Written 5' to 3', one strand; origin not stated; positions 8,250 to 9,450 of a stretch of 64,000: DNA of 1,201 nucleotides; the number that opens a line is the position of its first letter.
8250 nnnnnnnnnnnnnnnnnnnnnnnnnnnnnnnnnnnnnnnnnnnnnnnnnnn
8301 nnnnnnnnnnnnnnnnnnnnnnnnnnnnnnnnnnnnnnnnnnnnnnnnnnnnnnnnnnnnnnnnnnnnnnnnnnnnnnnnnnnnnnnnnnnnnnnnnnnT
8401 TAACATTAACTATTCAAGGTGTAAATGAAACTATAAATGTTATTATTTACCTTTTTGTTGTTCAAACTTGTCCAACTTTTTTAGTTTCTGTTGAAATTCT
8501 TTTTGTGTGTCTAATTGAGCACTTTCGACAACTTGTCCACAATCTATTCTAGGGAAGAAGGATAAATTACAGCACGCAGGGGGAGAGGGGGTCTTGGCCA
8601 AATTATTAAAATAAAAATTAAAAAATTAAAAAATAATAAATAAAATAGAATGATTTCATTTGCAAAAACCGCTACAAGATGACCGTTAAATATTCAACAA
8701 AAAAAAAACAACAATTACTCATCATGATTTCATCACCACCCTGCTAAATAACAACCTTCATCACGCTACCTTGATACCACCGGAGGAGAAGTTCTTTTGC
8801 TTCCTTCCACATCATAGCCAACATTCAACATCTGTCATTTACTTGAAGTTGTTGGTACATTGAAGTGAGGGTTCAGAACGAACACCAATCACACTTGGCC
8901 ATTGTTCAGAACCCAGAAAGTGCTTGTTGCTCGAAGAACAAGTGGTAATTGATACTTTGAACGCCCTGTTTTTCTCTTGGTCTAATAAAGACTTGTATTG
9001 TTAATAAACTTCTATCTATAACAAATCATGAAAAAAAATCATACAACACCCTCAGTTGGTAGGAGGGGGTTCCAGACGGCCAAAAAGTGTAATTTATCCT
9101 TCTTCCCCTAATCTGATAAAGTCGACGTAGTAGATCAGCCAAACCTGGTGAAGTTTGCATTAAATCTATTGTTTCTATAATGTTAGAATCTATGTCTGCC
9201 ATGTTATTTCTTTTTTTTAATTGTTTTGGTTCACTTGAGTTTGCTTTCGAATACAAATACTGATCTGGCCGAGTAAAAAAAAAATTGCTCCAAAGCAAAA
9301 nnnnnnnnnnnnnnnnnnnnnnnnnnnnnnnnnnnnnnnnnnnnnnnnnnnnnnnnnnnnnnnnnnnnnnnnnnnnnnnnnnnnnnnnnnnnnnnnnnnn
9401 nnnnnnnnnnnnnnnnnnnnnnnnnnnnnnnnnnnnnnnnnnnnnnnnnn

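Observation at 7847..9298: A 546-bp TIR element with a CTA target duplication sits inside the coding exon of a Qc-SNARE gene, and deleting it restores a continuous ORF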

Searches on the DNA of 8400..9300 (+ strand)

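Call 11: search_rna_families(source=window, start=8400, end=9300, threshold=evalue, max_evalue=10)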
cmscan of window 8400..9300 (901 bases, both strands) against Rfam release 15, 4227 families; matches with E-value up to 10: 4.
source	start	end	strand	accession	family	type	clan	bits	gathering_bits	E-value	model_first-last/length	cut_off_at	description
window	8691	8734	-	RF02454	ncr982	Gene; sRNA;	-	21.4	50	2.1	1-79/79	no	Bacillus sRNA ncr982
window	8900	9037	-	RF00072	SNORA75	Gene; snRNA; snoRNA; HACA-box;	-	18.6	80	4.7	1-134/134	no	Small nucleolar RNA SNORA75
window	8468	8550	-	RF02248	Six3os1_3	Gene; lncRNA;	-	15.6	40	0.21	1-75/75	no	Six3os1 conserved region 3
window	8717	8768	-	RF01139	sR2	Gene; snRNA; snoRNA; CD-box;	-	11.8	42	8.3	1-57/57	no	Small nucleolar RNA sR2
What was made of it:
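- No Rfam family scores better than E=0.2, and all hits fall far below their gathering scores (call 11).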

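Call 45: search_dna_similar(query=window:8552-9107:+, collection=ecoli_genomes, mode=distant, max_evalue=0.001, max_rows=5)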
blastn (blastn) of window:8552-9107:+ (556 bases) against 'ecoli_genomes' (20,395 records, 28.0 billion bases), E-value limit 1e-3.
No match.

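Call 46: search_dna_similar(query=window:8552-9107:+, collection=plasmids, mode=distant, max_evalue=0.001, max_rows=5)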
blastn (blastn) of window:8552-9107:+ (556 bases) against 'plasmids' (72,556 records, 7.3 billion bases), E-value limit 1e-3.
No match.
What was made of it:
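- It is not E. coli or plasmid DNA (calls 45, 46). It has no similarity to 5,426 E. coli genomes or 72,556 plasmids (calls 45, 46).
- Tried and rejected: E. coli genomes and plasmids were searched to exclude a cloning artefact, with no match (calls 45, 46).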
